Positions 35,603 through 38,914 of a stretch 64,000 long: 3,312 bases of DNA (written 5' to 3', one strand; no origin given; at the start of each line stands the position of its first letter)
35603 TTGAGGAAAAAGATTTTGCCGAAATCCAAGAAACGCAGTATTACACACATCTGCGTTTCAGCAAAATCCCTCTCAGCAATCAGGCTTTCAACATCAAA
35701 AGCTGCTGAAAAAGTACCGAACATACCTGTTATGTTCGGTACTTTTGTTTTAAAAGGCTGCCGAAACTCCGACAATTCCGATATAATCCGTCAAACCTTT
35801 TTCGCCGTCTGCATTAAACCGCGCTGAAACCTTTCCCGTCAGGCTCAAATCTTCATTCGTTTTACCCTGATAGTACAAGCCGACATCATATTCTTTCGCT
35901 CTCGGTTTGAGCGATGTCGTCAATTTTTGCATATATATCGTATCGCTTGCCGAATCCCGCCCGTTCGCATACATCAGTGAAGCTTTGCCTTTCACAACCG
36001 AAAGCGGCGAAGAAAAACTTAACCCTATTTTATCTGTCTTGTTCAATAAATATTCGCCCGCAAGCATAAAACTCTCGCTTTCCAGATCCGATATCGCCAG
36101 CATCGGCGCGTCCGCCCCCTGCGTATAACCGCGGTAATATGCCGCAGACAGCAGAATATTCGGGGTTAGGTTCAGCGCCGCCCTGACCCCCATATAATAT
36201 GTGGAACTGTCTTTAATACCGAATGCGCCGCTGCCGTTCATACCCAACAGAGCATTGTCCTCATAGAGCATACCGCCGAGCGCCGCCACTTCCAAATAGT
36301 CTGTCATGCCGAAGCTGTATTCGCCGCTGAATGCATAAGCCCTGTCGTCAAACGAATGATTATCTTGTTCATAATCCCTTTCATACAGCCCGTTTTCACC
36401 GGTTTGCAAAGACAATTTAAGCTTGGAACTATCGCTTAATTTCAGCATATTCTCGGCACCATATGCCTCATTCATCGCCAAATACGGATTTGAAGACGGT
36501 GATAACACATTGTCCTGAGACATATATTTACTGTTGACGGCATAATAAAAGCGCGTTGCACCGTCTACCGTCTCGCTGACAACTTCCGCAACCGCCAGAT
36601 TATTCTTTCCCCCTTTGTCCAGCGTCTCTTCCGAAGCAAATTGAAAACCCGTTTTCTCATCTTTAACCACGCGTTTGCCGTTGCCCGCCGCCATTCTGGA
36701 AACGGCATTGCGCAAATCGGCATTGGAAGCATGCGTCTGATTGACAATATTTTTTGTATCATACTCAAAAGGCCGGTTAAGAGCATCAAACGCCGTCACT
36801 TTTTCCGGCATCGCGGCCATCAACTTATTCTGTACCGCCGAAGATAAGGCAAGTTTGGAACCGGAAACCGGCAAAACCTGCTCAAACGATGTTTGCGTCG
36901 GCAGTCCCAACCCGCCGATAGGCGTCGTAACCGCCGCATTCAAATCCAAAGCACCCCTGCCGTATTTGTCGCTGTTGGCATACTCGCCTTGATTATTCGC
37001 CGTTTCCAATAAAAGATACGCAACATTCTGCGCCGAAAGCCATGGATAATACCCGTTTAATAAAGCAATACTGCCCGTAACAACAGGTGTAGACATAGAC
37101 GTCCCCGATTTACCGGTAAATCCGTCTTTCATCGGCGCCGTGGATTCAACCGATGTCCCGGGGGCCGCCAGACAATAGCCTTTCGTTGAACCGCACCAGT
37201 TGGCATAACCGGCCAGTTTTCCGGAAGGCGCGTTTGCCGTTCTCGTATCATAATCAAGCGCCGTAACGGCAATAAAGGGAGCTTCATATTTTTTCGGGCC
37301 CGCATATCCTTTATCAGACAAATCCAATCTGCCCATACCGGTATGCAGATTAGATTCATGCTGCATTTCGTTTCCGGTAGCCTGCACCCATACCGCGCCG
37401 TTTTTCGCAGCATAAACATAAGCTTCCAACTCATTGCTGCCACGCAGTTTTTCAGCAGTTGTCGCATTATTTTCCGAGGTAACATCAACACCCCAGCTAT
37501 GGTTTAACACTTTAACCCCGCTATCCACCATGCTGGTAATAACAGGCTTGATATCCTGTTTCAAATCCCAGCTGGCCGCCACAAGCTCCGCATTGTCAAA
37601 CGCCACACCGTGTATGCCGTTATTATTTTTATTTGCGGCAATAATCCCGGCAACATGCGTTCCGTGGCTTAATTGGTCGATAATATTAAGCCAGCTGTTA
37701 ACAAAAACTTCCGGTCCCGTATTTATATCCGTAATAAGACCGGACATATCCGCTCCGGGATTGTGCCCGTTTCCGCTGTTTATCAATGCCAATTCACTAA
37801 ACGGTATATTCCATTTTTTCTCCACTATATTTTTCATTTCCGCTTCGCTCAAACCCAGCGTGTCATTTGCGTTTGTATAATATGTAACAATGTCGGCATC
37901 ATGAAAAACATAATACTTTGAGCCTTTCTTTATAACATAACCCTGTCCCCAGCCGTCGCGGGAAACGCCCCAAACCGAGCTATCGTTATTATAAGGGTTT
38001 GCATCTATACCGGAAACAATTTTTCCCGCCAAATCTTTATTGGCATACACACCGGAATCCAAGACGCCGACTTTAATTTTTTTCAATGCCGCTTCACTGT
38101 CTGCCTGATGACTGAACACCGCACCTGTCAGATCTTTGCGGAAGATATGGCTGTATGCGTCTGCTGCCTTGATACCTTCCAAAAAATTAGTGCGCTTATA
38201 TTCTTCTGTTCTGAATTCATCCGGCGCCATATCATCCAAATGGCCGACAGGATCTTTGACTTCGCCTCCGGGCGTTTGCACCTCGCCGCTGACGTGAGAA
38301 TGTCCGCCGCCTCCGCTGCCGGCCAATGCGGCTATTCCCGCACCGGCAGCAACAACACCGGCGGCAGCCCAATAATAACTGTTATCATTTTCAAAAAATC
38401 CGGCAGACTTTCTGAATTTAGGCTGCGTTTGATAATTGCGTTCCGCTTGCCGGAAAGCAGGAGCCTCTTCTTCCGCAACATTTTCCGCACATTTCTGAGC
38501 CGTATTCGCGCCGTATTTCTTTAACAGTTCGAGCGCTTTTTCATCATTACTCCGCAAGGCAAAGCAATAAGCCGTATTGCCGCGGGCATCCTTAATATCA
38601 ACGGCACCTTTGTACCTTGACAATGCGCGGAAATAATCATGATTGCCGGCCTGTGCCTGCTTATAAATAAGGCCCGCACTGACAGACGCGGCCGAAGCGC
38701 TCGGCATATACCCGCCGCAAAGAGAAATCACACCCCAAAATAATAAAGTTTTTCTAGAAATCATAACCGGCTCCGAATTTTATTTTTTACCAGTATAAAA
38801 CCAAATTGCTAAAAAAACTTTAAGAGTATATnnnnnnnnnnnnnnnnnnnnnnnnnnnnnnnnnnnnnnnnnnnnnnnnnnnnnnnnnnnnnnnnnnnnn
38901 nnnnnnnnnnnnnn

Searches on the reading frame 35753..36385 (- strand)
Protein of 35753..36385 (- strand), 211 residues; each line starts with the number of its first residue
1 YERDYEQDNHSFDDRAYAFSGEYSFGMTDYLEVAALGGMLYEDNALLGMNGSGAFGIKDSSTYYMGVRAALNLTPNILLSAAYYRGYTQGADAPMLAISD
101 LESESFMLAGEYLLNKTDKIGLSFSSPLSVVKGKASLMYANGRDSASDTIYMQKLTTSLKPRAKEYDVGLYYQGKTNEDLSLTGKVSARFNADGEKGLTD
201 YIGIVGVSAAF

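Call 83: search_protein_families(library=pfam, proteins=[window:35753-36385:-], max_evalue=10)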
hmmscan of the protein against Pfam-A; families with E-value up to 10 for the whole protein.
seq(211 aa): 2 families
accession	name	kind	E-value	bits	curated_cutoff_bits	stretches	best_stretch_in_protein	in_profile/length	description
PF17750.6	Reo_sigmaC_M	-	0.033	14.5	25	1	121-137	5-21/40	Reovirus sigma C capsid protein triple beta spiral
PF13557.12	Phenol_MetA_deg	-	0.086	13.3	22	1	6-89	149-227/242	Putative MetA-pathway of phenol degradation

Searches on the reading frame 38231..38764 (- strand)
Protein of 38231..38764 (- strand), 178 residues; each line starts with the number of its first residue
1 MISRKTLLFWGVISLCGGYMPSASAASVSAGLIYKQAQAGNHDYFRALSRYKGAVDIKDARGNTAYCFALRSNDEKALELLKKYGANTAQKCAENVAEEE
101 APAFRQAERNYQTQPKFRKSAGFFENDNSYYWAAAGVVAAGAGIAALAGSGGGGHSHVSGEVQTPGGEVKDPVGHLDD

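Call 23: find_homologous_proteins(query=window:38231-38764:-, max_evalue=0.01)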
Query seq(178 aa): 463 candidates shared short words with the query, none scored E <= 0.01.
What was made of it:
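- Tried and rejected: A word-indexed homologue search with the S8 N-terminal 178 aa returned nothing, not even the protein itself (call 23).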
